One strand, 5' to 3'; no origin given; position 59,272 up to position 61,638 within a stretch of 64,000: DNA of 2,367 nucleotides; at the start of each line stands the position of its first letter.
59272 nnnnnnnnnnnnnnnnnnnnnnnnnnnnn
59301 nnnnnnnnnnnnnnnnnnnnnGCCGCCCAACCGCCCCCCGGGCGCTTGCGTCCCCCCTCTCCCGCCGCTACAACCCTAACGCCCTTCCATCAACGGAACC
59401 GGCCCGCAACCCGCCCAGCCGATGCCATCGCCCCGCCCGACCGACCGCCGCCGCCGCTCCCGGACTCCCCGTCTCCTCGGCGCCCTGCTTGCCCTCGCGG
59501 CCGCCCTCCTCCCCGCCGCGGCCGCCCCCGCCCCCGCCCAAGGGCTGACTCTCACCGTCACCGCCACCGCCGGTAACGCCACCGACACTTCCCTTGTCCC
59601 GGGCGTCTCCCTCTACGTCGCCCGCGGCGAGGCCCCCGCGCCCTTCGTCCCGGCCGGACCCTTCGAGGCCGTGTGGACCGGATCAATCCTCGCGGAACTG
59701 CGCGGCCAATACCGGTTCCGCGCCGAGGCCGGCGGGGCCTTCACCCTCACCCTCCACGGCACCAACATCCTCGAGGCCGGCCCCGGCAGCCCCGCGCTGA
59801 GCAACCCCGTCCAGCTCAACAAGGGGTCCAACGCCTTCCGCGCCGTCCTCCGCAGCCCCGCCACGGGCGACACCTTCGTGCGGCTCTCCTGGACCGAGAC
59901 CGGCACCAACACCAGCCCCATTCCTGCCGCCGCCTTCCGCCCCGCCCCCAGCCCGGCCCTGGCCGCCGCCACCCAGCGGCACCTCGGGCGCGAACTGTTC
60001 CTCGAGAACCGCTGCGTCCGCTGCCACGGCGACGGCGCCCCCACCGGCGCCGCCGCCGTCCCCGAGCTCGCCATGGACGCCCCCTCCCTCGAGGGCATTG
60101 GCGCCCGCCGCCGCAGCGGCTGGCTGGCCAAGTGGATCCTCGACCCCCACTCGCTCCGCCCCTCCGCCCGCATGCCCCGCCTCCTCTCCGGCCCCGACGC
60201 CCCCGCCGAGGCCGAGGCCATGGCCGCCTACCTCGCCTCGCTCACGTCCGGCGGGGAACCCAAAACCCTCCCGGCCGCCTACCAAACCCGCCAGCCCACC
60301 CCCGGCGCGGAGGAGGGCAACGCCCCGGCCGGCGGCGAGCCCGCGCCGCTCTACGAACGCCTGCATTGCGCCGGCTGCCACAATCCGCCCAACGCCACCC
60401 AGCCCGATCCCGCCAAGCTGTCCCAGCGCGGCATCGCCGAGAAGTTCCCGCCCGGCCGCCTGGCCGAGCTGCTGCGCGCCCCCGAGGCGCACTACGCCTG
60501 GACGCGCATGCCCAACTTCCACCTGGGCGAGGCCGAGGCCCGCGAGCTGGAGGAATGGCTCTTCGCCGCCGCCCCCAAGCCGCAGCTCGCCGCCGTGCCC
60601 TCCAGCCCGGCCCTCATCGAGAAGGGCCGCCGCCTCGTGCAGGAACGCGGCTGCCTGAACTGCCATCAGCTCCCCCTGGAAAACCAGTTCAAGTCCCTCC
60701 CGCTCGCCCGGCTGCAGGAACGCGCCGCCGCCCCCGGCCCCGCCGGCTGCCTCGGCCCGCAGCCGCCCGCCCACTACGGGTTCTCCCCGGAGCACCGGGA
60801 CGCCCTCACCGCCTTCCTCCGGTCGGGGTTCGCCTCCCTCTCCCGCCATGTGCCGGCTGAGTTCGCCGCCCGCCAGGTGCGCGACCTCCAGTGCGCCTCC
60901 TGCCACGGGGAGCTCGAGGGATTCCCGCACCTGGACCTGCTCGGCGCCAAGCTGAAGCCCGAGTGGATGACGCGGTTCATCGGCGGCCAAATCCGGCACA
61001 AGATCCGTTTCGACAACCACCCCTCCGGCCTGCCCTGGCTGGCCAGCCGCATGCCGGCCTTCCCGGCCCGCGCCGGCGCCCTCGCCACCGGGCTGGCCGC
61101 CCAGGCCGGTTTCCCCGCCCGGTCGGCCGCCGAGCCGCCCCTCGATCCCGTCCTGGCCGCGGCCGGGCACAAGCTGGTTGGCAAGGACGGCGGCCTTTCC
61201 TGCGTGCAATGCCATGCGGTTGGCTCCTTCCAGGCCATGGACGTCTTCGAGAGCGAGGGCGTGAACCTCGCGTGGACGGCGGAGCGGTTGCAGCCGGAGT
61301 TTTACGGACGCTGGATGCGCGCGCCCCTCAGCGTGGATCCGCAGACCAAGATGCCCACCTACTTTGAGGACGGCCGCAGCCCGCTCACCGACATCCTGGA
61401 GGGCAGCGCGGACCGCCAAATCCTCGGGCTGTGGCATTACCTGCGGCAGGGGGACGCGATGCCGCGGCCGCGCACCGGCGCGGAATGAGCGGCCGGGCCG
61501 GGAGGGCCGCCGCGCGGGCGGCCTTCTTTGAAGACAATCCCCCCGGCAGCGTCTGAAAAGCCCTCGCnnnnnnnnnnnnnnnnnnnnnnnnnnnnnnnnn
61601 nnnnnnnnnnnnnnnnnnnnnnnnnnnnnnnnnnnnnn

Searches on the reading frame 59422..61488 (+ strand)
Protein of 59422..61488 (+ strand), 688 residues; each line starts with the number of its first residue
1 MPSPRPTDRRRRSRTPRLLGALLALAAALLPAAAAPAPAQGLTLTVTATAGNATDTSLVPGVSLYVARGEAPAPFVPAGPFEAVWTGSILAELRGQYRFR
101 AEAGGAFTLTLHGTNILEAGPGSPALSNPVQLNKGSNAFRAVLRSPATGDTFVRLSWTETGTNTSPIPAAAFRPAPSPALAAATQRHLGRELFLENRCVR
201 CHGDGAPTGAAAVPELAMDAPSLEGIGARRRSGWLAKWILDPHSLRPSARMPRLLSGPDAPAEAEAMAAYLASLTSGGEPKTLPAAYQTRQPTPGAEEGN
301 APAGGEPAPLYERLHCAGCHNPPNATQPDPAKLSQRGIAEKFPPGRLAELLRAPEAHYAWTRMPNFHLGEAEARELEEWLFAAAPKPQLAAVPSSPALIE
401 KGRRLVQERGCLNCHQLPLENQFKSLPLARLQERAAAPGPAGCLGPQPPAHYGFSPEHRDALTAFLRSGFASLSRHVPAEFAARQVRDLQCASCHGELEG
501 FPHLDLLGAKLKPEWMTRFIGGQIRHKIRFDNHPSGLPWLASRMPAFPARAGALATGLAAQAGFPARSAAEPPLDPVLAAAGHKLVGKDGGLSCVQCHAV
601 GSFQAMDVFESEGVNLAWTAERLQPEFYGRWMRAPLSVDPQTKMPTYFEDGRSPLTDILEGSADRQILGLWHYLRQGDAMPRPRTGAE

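Call 84: search_protein_families(library=pfam, proteins=[window:59422-61488:+], max_evalue=0.001)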
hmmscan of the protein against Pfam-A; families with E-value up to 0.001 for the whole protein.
window:59422-61488:+ (688 aa): 7 families
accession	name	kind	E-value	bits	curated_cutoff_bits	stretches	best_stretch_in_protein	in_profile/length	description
PF00034.26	Cytochrom_C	-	1e-20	75.3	21.3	1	189-274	4-89/90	Cytochrome c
PF13442.11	Cytochrome_CBB3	-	3.4e-15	56.6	27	0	306-379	5-67/68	Cytochrome C oxidase, cbb3-type, subunit III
PF14522.11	Cytochrome_C7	-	9.4e-06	25.8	24.8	0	487-498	12-23/67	Cytochrome c7 and related cytochrome c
PF09699.15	Paired_CXXCH_1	-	3.9e-05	23.7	20.6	0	313-329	7-22/41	Doubled CXXCH motif (Paired_CXXCH_1)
PF14537.11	Cytochrom_c3_2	-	0.00032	21.6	25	0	483-499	21-37/79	Cytochrome c3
PF02433.20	FixO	-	0.00071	19.6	29.6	0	221-254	104-137/219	Cytochrome C oxidase, mono-heme subunit/FixO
PF03150.19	CCP_MauG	-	0.00076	20.6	25.6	0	313-341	21-47/149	Di-haem cytochrome c peroxidase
